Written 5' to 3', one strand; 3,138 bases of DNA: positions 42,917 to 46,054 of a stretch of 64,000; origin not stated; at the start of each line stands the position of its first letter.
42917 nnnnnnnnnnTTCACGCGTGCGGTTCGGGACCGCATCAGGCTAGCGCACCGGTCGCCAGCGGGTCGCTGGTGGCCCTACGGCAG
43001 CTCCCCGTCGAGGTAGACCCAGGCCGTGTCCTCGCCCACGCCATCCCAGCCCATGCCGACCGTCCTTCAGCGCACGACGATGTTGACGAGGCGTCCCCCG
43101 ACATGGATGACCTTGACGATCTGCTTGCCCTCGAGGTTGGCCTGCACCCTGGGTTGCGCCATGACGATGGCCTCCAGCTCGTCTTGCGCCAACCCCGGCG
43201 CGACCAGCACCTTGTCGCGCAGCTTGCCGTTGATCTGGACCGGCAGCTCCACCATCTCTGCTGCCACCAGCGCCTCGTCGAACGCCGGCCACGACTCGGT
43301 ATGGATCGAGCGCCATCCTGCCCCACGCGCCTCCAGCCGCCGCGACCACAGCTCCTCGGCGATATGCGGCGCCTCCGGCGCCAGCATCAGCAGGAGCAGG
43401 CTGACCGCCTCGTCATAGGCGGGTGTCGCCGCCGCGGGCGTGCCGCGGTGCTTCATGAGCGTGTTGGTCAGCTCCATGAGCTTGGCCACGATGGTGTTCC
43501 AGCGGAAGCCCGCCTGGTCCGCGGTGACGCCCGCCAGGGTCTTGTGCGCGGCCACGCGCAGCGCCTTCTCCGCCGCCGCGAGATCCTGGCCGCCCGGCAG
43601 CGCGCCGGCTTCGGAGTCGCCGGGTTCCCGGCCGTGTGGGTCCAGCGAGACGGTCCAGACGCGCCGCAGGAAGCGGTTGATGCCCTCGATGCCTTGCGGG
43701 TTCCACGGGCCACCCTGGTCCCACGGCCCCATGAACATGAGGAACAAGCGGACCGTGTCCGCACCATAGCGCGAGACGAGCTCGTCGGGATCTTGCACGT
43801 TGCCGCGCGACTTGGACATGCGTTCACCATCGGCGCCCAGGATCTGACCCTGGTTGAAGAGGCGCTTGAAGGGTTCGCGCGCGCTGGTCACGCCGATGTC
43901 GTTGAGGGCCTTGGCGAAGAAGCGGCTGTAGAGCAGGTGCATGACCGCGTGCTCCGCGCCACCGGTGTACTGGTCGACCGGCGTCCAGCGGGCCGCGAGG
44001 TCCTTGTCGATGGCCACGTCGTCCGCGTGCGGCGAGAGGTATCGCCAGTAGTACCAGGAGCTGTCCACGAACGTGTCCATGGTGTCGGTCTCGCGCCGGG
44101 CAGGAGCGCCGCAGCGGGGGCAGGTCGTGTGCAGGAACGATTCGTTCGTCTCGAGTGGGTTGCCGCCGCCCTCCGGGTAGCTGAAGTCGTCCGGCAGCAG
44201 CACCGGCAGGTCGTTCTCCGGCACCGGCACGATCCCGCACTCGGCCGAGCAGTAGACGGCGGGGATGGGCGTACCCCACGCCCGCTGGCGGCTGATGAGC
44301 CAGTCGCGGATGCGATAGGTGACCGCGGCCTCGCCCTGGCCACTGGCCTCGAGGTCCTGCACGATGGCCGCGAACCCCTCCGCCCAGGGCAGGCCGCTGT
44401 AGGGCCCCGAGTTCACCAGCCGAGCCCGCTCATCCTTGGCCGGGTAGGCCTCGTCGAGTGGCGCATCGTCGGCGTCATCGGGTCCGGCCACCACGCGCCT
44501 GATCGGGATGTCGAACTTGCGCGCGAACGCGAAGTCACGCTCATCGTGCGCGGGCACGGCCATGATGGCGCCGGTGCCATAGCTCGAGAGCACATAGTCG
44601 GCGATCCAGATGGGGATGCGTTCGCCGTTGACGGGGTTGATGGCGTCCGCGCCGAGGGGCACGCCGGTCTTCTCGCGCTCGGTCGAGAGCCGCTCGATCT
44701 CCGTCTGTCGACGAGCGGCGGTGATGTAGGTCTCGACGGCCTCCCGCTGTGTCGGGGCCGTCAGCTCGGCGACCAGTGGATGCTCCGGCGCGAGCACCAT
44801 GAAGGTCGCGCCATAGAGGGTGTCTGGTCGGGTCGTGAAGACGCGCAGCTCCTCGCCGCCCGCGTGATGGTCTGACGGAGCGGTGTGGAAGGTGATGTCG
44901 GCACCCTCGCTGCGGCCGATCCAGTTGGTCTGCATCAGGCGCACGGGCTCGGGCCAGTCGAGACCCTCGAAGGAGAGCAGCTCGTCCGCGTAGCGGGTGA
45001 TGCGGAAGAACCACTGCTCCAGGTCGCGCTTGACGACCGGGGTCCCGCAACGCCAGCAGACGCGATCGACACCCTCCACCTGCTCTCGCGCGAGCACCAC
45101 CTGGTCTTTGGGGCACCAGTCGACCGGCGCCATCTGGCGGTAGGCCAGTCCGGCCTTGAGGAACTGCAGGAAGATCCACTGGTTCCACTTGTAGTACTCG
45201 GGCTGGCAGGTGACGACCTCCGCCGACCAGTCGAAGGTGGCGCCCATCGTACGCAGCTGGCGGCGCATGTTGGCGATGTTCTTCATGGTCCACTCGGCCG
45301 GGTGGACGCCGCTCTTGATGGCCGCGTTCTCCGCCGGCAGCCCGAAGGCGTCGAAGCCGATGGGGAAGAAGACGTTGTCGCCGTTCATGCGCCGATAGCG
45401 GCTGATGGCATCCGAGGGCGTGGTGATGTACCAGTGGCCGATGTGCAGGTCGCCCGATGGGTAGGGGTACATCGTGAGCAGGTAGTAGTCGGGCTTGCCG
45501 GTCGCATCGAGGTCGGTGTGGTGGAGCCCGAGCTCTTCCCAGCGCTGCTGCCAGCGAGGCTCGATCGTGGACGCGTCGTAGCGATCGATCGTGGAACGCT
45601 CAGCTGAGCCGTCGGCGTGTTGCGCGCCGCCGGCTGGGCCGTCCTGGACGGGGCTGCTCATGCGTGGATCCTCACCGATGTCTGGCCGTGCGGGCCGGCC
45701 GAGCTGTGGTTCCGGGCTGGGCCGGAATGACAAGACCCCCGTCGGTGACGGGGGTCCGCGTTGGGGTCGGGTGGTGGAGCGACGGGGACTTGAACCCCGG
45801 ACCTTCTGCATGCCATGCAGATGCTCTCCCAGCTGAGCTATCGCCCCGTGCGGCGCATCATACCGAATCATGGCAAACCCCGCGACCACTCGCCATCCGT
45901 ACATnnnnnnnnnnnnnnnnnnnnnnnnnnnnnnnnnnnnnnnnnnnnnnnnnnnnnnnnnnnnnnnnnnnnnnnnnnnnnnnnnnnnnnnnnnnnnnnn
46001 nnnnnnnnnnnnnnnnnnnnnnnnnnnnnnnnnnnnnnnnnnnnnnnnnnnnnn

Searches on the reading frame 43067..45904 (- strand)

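Call 39: search_protein_families(library=pfam, proteins=[window:43067-45904:-], max_evalue=0.00001)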
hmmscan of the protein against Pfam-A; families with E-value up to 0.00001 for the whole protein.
window:43067-45904:- (945 aa): 4 families
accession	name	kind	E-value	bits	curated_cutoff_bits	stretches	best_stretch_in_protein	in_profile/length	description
PF13603.12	tRNA-synt_1_2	-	9.6e-65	218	25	1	327-518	2-184/185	Leucyl-tRNA synthetase, editing domain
PF00133.28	tRNA-synt_1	-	3.7e-48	164.7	22.7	2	118-310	2-204/414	tRNA synthetases class I (I, L, M and V)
PF09334.17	tRNA-synt_1g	-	2.6e-28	99.3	20.1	1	143-279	4-138/391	tRNA synthetases class I (M)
PF08264.19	Anticodon_1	-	3.3e-15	56.7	25.1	1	782-905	4-142/148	Anticodon-binding domain of tRNA ligase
